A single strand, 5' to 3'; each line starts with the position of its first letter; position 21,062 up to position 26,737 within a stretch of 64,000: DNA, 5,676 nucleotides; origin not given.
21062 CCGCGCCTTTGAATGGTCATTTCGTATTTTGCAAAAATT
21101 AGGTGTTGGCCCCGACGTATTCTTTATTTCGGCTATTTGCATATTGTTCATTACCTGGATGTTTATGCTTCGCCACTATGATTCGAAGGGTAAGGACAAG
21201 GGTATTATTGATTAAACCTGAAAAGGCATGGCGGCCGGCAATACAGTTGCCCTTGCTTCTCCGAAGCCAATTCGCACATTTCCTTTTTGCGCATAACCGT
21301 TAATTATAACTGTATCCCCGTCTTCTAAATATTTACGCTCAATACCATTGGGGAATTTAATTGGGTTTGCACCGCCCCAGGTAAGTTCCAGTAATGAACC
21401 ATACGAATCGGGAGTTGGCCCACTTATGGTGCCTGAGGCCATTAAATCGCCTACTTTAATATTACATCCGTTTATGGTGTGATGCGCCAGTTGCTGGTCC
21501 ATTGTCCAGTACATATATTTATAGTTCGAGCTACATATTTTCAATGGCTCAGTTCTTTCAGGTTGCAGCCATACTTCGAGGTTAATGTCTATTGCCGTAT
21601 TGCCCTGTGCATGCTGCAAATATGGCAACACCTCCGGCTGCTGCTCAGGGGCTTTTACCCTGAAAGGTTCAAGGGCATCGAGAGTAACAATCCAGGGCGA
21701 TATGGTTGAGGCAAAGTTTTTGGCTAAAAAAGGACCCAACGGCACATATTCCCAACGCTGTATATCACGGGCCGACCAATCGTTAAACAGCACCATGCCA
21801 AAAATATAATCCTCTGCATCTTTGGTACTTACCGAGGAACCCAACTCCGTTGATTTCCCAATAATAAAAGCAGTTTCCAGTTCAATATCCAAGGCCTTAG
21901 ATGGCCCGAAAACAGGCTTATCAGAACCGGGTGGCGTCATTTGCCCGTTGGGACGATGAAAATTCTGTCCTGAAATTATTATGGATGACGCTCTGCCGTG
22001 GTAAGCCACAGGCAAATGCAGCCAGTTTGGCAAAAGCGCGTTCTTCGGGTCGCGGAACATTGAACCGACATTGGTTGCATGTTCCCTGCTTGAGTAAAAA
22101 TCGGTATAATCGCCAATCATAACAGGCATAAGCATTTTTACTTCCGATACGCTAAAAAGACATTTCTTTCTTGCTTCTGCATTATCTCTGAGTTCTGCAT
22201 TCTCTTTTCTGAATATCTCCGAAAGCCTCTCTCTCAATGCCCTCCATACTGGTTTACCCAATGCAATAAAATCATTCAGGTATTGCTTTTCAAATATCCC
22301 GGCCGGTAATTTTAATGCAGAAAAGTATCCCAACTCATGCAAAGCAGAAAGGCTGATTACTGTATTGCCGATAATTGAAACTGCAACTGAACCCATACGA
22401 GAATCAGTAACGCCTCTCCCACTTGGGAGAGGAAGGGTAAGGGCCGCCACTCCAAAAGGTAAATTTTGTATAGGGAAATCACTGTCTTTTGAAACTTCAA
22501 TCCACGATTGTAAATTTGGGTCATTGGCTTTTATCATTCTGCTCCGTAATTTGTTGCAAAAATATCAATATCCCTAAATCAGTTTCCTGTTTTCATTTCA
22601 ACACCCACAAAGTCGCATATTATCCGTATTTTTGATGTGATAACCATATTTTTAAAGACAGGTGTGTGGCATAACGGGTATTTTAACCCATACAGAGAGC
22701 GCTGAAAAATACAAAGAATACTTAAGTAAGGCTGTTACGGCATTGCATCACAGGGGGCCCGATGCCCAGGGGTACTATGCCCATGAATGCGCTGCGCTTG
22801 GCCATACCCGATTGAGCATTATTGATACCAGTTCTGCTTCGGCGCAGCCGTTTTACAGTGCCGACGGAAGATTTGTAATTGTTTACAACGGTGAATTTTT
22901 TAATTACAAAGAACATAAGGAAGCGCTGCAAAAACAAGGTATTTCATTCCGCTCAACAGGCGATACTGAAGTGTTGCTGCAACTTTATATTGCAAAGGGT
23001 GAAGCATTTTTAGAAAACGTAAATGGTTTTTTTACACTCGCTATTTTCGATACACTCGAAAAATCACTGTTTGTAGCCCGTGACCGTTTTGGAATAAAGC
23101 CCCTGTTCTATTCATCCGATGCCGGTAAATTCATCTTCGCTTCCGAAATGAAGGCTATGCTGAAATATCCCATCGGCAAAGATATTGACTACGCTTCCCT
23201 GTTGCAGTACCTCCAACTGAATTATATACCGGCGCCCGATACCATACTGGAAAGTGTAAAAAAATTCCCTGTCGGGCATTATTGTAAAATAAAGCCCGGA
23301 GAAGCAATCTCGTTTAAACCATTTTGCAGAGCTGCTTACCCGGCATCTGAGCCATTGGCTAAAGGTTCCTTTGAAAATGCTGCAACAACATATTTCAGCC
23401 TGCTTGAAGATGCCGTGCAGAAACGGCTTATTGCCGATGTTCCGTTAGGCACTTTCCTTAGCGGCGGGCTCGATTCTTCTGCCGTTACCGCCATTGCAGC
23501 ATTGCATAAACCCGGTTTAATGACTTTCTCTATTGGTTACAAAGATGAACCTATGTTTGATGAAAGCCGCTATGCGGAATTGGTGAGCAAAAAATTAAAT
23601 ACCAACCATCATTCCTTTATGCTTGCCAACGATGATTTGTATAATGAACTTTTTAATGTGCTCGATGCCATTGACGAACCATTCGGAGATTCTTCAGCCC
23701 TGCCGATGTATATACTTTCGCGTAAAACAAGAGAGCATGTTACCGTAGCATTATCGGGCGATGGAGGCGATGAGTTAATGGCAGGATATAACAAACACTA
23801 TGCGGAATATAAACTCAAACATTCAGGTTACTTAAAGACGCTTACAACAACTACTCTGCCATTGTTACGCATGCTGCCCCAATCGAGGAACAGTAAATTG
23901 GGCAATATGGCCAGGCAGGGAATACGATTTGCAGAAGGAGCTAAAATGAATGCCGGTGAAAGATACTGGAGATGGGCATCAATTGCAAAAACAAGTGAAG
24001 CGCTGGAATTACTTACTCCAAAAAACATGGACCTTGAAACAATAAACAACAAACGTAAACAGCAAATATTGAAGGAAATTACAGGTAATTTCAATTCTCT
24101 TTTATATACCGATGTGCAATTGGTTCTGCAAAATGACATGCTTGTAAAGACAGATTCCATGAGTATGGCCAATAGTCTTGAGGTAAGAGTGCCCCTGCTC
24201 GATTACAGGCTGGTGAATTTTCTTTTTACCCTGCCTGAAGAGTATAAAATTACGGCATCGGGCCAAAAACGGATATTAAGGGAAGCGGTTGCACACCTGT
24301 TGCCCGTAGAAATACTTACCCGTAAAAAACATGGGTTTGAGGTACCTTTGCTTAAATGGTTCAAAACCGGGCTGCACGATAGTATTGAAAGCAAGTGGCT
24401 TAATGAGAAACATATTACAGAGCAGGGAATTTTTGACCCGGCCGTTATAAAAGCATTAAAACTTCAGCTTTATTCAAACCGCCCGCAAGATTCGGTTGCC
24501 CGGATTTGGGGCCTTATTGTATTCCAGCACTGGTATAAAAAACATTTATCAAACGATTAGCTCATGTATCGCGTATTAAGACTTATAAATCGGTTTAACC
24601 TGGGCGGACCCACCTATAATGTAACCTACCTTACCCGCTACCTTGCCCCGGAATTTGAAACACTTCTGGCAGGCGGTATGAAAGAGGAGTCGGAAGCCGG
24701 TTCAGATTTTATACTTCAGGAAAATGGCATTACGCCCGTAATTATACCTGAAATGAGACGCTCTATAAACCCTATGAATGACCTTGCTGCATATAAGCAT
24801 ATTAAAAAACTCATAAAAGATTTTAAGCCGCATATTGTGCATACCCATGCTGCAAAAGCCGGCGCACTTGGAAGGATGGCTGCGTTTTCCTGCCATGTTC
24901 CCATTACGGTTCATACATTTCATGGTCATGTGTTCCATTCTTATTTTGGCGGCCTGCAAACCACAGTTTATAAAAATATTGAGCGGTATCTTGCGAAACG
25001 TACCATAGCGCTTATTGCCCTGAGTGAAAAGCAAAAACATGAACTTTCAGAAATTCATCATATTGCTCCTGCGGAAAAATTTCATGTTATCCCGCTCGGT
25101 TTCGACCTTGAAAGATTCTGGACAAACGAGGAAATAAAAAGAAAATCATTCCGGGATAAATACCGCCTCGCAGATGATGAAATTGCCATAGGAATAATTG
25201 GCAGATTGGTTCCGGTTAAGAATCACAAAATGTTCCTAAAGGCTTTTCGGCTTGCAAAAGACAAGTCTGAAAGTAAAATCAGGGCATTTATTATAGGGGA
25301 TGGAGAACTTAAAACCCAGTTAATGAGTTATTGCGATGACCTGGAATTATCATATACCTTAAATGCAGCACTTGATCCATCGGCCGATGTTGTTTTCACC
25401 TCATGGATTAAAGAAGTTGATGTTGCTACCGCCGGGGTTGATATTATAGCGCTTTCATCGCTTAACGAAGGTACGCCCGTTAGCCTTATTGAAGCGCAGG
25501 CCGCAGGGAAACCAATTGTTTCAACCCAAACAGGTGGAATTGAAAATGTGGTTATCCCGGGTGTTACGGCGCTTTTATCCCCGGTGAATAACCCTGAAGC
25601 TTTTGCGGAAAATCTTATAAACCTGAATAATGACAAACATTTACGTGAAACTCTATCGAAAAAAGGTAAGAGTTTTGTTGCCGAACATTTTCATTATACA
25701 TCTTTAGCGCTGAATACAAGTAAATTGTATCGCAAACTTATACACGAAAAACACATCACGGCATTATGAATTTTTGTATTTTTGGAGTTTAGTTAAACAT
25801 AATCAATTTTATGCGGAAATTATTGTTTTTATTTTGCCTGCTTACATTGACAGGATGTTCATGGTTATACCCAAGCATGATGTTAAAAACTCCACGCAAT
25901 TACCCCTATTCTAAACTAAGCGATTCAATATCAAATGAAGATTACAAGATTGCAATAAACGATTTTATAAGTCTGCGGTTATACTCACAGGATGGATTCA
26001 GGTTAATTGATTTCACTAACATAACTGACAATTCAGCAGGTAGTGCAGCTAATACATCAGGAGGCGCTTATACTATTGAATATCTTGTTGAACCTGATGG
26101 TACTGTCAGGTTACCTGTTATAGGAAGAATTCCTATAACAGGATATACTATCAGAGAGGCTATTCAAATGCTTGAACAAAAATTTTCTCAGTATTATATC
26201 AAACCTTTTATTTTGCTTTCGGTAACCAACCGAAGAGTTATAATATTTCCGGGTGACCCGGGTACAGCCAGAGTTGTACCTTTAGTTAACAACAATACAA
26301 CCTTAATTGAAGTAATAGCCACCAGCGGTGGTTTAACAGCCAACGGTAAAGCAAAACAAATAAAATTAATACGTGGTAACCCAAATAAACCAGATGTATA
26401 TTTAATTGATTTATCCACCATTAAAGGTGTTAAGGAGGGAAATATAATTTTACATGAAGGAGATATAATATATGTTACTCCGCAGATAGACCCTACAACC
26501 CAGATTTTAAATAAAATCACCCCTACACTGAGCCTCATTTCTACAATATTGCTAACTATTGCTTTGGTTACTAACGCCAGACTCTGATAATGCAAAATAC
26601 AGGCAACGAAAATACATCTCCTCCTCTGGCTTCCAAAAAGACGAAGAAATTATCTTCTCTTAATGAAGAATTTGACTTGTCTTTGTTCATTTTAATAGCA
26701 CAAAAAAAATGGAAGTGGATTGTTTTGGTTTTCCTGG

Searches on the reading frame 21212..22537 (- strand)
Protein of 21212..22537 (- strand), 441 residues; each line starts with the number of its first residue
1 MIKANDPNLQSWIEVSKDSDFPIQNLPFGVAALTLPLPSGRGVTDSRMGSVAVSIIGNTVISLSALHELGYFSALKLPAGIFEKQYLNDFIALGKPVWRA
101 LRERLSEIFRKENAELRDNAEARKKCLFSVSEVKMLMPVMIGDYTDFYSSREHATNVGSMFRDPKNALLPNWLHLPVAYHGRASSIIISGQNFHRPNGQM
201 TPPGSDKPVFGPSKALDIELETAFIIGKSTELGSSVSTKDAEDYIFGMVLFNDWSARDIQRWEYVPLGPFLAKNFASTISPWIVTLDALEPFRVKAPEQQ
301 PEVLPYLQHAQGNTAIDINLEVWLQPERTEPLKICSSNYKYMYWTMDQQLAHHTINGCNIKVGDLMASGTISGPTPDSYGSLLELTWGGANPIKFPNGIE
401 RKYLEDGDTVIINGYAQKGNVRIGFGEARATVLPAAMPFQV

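Call 60: search_protein_families(library=pfam, proteins=[window:21212-22537:-], max_evalue=0.00001)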
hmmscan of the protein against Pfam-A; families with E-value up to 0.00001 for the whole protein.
window:21212-22537:- (441 aa): 2 families
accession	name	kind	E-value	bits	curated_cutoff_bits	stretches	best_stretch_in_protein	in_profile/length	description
PF01557.24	FAA_hydrolase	-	1.6e-35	123.2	23.9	1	145-432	4-213/214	Fumarylacetoacetate (FAA) hydrolase C-terminal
PF09298.16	FAA_hydrolase_N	-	1.4e-23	83.5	25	1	24-138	1-105/105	Fumarylacetoacetase N-terminal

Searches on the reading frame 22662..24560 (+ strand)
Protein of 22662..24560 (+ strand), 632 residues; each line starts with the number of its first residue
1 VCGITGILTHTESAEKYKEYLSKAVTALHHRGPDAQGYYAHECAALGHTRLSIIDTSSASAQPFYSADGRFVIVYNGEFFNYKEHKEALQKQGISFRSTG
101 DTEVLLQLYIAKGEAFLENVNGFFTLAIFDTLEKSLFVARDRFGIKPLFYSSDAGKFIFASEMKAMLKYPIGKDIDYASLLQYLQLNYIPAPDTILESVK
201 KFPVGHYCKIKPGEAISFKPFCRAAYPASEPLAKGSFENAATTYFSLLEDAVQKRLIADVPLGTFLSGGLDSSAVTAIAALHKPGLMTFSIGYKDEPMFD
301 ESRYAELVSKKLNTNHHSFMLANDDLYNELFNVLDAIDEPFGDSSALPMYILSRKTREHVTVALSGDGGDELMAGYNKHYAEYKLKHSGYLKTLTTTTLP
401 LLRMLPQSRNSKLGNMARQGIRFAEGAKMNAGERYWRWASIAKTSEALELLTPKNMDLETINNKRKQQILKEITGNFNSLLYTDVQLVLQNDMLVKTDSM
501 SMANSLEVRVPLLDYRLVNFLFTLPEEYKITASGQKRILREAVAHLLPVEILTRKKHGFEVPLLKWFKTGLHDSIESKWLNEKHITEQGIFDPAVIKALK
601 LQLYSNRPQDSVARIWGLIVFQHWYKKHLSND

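Call 60: search_protein_families(library=pfam, proteins=[window:22662-24560:+], max_evalue=0.00001)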
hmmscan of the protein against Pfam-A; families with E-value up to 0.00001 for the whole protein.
window:22662-24560:+ (632 aa): 3 families
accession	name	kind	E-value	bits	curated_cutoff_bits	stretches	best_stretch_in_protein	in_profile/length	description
PF00733.27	Asn_synthase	-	6.5e-91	306.1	21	1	246-625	4-353/354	Asparagine synthase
PF13537.11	GATase_7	-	5.8e-41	139.8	25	1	48-167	1-122/123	Glutamine amidotransferase domain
PF13522.11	GATase_6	-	4.2e-38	130.7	27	1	33-162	1-130/130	Glutamine amidotransferase domain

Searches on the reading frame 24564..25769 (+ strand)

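Call 60: search_protein_families(library=pfam, proteins=[window:24564-25769:+], max_evalue=0.00001)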
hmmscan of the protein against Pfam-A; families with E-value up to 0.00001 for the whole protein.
window:24564-25769:+ (401 aa): 5 families
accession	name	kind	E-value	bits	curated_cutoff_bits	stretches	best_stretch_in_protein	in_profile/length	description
PF00534.26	Glycos_transf_1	-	1.6e-30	106.3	26.4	1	193-370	2-171/172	Glycosyl transferases group 1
PF13692.12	Glyco_trans_1_4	-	2.4e-26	93.1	27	1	208-356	3-141/142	Glycosyl transferases group 1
PF13439.12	Glyco_transf_4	-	2.9e-20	73.4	28.5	1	20-184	8-170/170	Glycosyltransferase Family 4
PF13579.12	Glyco_trans_4_4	-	6.9e-16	59.4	29.7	1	64-179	47-158/158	Glycosyl transferase 4-like domain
PF13477.12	Glyco_trans_4_2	-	1.9e-09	38.3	23.4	1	51-152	40-137/139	Glycosyl transferase 4-like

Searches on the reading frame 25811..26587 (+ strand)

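Call 60: search_protein_families(library=pfam, proteins=[window:25811-26587:+], max_evalue=0.00001)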
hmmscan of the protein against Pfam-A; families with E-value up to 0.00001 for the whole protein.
window:25811-26587:+ (258 aa): 3 families
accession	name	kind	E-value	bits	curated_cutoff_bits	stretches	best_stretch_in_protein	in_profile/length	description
PF02563.21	Poly_export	-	3.9e-12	46.6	28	1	41-138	3-76/77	Polysaccharide biosynthesis/export protein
PF22461.2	SLBB_2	-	1.5e-08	35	27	1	152-222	11-79/79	SLBB domain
PF10531.15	SLBB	-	1.2e-06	28.7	27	0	160-192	17-48/55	SLBB domain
